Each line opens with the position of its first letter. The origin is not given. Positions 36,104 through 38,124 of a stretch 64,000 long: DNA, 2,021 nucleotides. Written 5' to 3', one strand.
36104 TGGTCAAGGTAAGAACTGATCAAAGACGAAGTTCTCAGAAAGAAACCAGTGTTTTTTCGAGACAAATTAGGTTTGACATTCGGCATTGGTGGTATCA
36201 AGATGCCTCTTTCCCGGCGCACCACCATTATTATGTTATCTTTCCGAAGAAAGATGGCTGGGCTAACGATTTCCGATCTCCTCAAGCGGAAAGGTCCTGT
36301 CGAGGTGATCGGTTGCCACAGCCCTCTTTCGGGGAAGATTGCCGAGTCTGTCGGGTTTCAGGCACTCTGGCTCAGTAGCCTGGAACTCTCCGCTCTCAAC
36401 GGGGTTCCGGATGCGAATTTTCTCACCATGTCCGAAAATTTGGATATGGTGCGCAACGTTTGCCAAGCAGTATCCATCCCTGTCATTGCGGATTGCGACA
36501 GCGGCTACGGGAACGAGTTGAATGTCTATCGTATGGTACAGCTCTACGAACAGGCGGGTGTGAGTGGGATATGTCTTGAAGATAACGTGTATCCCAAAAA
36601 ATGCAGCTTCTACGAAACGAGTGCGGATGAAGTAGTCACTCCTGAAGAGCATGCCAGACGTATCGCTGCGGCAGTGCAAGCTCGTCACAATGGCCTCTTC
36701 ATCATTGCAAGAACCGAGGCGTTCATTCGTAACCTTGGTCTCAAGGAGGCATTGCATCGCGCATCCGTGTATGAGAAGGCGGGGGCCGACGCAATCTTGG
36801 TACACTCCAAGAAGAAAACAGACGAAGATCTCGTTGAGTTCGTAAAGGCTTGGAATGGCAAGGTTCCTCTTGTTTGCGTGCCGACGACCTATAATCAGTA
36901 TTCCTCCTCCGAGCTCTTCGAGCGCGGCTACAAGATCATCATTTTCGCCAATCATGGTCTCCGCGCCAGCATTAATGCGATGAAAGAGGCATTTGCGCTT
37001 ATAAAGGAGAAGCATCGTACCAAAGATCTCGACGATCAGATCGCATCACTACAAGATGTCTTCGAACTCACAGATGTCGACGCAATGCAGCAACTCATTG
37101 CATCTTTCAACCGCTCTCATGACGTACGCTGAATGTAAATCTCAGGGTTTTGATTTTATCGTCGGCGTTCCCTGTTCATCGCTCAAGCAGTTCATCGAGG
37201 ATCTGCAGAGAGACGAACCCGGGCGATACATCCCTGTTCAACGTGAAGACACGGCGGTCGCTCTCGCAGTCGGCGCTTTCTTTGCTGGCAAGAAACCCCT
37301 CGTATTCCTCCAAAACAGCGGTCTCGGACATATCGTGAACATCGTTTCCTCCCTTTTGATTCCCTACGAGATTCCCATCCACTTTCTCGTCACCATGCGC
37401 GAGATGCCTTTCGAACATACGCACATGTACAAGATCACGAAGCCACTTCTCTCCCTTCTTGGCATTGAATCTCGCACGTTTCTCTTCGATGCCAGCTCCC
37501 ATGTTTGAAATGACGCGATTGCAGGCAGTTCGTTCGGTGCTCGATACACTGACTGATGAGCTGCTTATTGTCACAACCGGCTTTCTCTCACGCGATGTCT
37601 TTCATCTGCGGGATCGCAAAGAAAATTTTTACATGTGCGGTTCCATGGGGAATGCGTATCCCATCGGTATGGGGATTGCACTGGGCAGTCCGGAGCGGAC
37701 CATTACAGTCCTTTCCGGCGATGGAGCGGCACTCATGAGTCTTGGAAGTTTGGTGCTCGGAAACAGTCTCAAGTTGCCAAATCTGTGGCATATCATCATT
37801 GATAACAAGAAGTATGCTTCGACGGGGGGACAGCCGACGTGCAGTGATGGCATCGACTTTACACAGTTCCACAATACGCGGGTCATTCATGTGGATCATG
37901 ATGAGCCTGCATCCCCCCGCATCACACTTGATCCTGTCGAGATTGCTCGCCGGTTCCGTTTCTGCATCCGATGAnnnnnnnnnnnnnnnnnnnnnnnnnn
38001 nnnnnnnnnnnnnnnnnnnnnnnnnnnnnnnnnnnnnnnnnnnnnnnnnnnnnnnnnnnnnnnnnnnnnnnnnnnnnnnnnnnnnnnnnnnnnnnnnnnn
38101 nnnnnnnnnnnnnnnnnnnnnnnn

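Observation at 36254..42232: Seven-gene tightly overlapping operon: PEP-mutase-like, split TPP decarboxylase, aldehyde dehydrogenase, P-loop orphan, ATCase and HAD; a possible phosphonoacetate-type pathway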

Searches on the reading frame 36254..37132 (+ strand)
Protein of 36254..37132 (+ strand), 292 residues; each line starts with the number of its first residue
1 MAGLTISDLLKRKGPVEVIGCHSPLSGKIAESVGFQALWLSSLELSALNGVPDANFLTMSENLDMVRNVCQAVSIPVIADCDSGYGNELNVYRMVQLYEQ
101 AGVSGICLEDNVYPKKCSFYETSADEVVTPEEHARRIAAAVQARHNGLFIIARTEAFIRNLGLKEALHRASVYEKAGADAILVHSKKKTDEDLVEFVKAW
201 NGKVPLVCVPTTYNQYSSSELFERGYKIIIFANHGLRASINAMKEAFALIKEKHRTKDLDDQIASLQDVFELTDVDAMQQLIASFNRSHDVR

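Call 3: search_protein_families(library=pfam, proteins=[window:36254-37132:+], max_evalue=0.01)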
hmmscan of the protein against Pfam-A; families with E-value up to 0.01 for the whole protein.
window:36254-37132:+ (292 aa): 4 families
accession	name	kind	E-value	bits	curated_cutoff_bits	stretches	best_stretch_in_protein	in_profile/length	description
PF13714.12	PEP_mutase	-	2e-57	194.9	31.5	1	9-249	4-238/240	Phosphoenolpyruvate phosphomutase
PF00463.27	ICL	-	8e-07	28.4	26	1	75-160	150-237/526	Isocitrate lyase family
PF13848.12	Thioredoxin_6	-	0.0047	17.2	27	0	139-257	15-127/184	Thioredoxin-like domain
PF01680.23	SOR_SNZ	-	0.0068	16.7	27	0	56-94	52-90/207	SOR/SNZ family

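Call 4: search_protein_families(library=ncbifam, proteins=[window:36254-37132:+], max_evalue=0.01)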
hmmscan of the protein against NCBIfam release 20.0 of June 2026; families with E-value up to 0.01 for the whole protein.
window:36254-37132:+ (292 aa): 10 families
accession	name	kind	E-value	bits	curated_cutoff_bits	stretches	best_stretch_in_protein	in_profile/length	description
TIGR02320.1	PEP_mutase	equivalog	2e-81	273.1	319.55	1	7-275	2-282/284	phosphoenolpyruvate mutase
TIGR02321.1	Pphn_pyruv_hyd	equivalog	8.2e-74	248.3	374.4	1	19-284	20-287/290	phosphonopyruvate hydrolase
TIGR02317.1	prpB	equivalog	2.5e-52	177.8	354.4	1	5-283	4-280/285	methylisocitrate lyase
NF008455.0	PRK11320.1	equivalog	1.3e-40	139.5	353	1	2-280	7-284/295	methylisocitrate lyase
TIGR02319.1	CPEP_Pphonmut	equivalog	1.3e-34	119.7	420.05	1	19-290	21-294/294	carboxyvinyl-carboxyphosphonate phosphorylmutase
TIGR01346.1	isocit_lyase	equivalog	2.6e-08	32.8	275.9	1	75-157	151-235/527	isocitrate lyase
NF011645.0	PRK15063.1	equivalog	6.7e-08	31.8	562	1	70-156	143-231/430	isocitrate lyase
NF005074.0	PRK06498.1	equivalog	6.7e-05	21.7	446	1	71-138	175-241/531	isocitrate lyase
TIGR00674.1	dapA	equivalog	0.0052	15.7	206.15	0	54-114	45-105/286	4-hydroxy-tetrahydrodipicolinate synthase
NF005741.0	PRK07565.1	subfamily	0.0074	15.4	303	0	61-113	153-202/335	dihydroorotate dehydrogenase-like protein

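Call 20: search_solved_structures(query=window:36254-37132:+, show_alignments=4, max_evalue=1e-10)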
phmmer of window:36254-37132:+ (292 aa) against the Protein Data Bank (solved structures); distinct sequences matched with E-value up to 1e-10: 19.
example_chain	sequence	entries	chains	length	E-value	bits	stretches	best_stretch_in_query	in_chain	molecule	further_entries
2dua_A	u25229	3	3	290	3.9e-69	236.2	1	19-282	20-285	Phosphonopyruvate hydrolase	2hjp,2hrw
5unc_A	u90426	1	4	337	1.6e-68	234.2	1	9-285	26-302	PHOSPHOENOLPYRUVATE PHOSPHOMUTASE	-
1m1b_A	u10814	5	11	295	9.6e-57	195.6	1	9-280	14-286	PHOSPHOENOLPYRUVATE PHOSPHOMUTASE | PROTEIN (PHOSPHOENOLPYRUVATE MUTASE)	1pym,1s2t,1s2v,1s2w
1s2u_A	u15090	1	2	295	1.3e-55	191.9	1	9-280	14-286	Phosphoenolpyruvate phosphomutase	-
1zlp_A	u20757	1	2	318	1.4e-36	129.5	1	5-285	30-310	petal death protein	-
4iqd_A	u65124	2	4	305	9e-36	126.8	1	15-275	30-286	Carboxyvinyl-carboxyphosphonate phosphorylmutase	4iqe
9hra_A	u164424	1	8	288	1.4e-29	106.4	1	11-254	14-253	2-methylisocitrate lyase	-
9hgk_A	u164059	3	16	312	1.5e-29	106.4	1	11-255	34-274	2-methylisocitrate lyase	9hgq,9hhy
9hgo_A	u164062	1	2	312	3.8e-29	105.1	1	11-255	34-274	2-methylisocitrate lyase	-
9hhs_A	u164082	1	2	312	5.3e-29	104.6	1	11-255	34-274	2-methylisocitrate lyase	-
3eoo_A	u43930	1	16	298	2.5e-27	99.1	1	10-214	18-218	Methylisocitrate lyase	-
3fa3_A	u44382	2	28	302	6.9e-25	91.1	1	19-276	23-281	2,3-dimethylmalate lyase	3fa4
1o5q_A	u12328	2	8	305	6e-24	88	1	9-275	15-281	Probable methylisocitrate lyase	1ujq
1mum_A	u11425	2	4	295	1.5e-23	86.7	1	9-273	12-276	2-methylisocitrate lyase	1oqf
6t4v_C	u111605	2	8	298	4.5e-23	85.1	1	10-282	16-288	2-methylisocitrate lyase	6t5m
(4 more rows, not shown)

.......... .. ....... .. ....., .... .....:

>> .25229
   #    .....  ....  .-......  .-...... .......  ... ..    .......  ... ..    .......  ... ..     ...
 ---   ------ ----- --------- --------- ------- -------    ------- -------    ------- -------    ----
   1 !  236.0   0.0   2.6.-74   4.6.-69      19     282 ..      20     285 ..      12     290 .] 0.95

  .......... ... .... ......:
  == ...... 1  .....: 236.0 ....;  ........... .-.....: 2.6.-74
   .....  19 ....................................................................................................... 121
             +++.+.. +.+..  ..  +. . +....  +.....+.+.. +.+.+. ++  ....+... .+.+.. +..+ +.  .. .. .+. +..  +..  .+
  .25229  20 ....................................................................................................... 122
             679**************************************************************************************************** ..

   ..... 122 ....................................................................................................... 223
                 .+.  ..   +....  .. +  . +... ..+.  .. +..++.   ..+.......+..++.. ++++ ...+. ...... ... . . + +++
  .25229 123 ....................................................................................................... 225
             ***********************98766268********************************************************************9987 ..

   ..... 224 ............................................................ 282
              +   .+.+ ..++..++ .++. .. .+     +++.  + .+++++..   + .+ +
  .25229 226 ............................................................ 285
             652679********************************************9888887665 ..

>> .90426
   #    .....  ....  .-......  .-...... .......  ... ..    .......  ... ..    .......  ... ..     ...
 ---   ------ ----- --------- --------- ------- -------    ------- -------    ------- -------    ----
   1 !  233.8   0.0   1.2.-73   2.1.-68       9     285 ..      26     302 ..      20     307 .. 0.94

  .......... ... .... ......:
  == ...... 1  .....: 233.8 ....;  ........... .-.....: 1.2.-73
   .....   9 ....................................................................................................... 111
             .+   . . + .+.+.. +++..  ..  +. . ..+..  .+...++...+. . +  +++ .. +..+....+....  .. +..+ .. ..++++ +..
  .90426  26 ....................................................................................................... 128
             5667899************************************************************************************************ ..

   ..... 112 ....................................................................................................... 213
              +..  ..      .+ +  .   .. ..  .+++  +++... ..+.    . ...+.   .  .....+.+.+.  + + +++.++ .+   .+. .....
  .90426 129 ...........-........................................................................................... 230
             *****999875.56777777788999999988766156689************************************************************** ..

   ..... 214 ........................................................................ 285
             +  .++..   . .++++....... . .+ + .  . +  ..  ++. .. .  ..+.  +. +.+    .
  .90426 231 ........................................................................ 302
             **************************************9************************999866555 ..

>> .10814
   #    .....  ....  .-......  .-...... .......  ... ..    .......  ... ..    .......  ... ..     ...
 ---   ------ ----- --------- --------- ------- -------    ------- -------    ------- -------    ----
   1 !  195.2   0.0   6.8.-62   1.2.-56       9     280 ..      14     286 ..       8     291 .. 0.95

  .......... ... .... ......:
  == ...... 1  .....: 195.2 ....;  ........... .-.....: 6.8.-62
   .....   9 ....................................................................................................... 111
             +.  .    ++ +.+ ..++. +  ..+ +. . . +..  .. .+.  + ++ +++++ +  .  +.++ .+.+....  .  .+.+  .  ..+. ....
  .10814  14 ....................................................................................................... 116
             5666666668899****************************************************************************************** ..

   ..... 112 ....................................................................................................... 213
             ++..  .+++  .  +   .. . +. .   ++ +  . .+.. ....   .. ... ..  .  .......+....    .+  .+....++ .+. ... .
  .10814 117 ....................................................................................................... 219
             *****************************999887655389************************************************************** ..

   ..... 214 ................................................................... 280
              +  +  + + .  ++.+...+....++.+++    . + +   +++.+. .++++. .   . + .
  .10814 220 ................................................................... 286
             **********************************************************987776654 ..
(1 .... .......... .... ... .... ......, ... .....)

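Call 79: search_protein_families(library=padloc, proteins=[window:36254-37132:+], max_evalue=0.001)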
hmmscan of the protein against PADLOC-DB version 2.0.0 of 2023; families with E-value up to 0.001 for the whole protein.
window:36254-37132:+ (292 aa): 0 families

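Call 81: search_solved_structures(query=window:36254-37132:+, show_alignments=5, max_evalue=1e-36)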
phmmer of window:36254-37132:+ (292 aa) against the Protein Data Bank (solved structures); distinct sequences matched with E-value up to 1e-36: 4.
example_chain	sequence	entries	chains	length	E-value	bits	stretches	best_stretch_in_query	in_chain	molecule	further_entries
2dua_A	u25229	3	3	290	3.9e-69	236.2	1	19-282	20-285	Phosphonopyruvate hydrolase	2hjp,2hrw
5unc_A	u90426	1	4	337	1.6e-68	234.2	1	9-285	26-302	PHOSPHOENOLPYRUVATE PHOSPHOMUTASE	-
1m1b_A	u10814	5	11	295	9.6e-57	195.6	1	9-280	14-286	PHOSPHOENOLPYRUVATE PHOSPHOMUTASE | PROTEIN (PHOSPHOENOLPYRUVATE MUTASE)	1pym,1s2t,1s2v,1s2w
1s2u_A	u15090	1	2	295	1.3e-55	191.9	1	9-280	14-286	Phosphoenolpyruvate phosphomutase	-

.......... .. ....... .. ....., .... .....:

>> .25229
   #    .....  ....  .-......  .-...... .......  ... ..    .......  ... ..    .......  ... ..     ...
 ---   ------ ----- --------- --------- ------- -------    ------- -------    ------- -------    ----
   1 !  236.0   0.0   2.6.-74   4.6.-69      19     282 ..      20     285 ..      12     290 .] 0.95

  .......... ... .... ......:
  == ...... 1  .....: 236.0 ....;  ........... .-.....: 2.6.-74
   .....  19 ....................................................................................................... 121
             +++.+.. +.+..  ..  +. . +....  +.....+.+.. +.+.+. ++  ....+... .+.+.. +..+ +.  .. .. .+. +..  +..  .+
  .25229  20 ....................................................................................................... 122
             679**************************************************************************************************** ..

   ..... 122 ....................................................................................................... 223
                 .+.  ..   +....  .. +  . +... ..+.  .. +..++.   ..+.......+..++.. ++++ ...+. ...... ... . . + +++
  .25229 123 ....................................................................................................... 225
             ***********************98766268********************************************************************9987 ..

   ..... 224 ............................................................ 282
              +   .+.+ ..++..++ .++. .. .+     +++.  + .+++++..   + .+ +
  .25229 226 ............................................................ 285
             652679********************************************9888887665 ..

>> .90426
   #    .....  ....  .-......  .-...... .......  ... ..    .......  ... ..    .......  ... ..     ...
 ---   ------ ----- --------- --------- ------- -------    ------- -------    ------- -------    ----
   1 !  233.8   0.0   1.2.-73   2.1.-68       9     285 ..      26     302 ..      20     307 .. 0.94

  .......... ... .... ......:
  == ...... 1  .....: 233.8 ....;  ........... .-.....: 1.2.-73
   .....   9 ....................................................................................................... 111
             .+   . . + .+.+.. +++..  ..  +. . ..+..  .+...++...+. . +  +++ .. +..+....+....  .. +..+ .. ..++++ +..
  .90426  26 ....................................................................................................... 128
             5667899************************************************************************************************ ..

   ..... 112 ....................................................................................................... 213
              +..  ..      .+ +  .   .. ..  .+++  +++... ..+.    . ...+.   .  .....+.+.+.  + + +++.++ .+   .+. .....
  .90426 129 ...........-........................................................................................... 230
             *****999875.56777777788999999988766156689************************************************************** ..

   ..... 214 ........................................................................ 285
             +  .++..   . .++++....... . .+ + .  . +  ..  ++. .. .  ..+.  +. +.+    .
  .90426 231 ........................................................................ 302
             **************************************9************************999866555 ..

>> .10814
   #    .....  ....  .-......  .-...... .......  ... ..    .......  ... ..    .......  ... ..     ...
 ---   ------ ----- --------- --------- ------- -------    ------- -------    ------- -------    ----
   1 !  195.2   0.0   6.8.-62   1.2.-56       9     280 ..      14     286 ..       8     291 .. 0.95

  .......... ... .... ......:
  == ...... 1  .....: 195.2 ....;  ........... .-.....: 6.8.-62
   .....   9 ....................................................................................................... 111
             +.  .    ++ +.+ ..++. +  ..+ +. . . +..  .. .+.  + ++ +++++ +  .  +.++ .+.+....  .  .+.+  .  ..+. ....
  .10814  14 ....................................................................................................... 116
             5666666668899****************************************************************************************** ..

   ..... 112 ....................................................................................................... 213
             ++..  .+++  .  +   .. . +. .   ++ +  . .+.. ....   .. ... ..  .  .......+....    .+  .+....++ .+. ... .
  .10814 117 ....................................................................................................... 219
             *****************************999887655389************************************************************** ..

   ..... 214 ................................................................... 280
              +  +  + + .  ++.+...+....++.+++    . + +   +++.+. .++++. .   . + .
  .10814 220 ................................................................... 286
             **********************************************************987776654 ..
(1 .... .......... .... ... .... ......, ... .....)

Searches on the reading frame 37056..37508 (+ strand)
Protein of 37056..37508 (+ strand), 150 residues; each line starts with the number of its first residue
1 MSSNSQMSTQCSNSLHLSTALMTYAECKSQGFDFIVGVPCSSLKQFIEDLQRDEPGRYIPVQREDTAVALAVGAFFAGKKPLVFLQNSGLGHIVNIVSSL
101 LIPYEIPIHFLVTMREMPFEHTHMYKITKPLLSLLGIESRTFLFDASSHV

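Call 3: search_protein_families(library=pfam, proteins=[window:37056-37508:+], max_evalue=0.01)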
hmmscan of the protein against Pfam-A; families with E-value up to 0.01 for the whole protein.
window:37056-37508:+ (150 aa): 1 family
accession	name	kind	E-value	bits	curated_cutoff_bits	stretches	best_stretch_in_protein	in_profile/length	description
PF02776.23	TPP_enzyme_N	-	3.8e-08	33.5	26.8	1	25-101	9-84/119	Thiamine pyrophosphate enzyme, N-terminal TPP binding domain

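Call 4: search_protein_families(library=ncbifam, proteins=[window:37056-37508:+], max_evalue=0.01)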
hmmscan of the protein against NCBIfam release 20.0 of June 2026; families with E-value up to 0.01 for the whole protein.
window:37056-37508:+ (150 aa): 3 families
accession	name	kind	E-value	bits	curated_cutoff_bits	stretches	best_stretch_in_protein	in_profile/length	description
TIGR03297.1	Ppyr-DeCO2ase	equivalog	4.1e-26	91.8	312.5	1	31-142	1-121/360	phosphonopyruvate decarboxylase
TIGR03845.1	sulfopyru_alph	equivalog_domain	6.2e-25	88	147.95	1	24-139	5-124/160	sulfopyruvate decarboxylase subunit alpha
NF006581.0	PRK09107.1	equivalog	0.0074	14.6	974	1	13-100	7-93/595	acetolactate synthase 3 large subunit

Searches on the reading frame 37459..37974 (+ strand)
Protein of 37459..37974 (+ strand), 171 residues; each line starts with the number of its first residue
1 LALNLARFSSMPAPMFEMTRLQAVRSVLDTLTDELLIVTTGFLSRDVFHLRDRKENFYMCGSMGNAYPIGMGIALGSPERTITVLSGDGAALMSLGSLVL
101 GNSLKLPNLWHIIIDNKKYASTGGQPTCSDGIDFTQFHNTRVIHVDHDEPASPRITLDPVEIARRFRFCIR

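Call 3: search_protein_families(library=pfam, proteins=[window:37459-37974:+], max_evalue=0.01)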
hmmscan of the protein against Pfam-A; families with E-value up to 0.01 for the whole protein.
window:37459-37974:+ (171 aa): 1 family
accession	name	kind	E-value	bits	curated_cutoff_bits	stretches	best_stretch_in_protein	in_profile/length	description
PF02775.26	TPP_enzyme_C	-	7.8e-14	52.2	21.9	1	58-146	25-104/151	Thiamine pyrophosphate enzyme, C-terminal TPP binding domain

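Call 4: search_protein_families(library=ncbifam, proteins=[window:37459-37974:+], max_evalue=0.01)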
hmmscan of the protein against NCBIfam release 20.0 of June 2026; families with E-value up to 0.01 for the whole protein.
window:37459-37974:+ (171 aa): 34 families (the best 25 are shown)
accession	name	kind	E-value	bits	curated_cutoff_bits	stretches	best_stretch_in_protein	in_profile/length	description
TIGR03297.1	Ppyr-DeCO2ase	equivalog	4.7e-37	127.8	312.5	1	17-137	170-296/360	phosphonopyruvate decarboxylase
TIGR03846.1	sulfopy_beta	equivalog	1.7e-36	125.8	221.5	1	20-137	1-119/182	sulfopyruvate decarboxylase subunit beta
NF004813.0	PRK06163.1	equivalog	5.6e-23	81.7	240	1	18-133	13-130/202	hypothetical protein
NF005485.1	PRK07092.1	equivalog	7.5e-08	31.6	493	1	53-121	386-455/523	benzoylformate decarboxylase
NF005114.0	PRK06546.1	equivalog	2.4e-06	26.4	893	1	57-108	404-455/578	pyruvate dehydrogenase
NF006052.0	PRK08199.1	subfamily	4.6e-06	25.2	539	1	59-120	413-473/559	thiamine pyrophosphate protein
NF006203.0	PRK08327.1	equivalog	8.6e-06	24.5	456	1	24-122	392-494/571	thiamine pyrophosphate-requiring protein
NF006591.0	PRK09124.1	equivalog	1.1e-05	23.9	792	1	58-108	405-455/574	ubiquinone-dependent pyruvate dehydrogenase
NF005760.0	PRK07586.1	equivalog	1.8e-05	23.9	363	1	59-120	383-443/514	acetolactate synthase large subunit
NF006524.0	PRK08978.1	equivalog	3.3e-05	22.4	738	1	60-118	400-457/548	acetolactate synthase 2 catalytic subunit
NF006319.0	PRK08527.1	equivalog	8.7e-05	21.1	905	1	61-117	415-470/565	acetolactate synthase large subunit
TIGR04377.1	myo_inos_iolD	equivalog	9.3e-05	21.2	715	1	58-127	437-505/616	3D-(3,5/4)-trihydroxycyclohexane-1,2-dione acylhydrolase (decyclizing)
TIGR02177.1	PorB_KorB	subfamily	0.00017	21.2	261.9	1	59-133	51-127/286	2-oxoacid:acceptor oxidoreductase, beta subunit, pyruvate/2-ketoisovalerate family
NF006016.1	PRK08155.1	equivalog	0.00019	20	870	1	60-105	408-453/554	acetolactate synthase large subunit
NF005713.0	PRK07525.1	subfamily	0.00026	19.5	620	1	59-120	433-493/592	sulfoacetaldehyde acetyltransferase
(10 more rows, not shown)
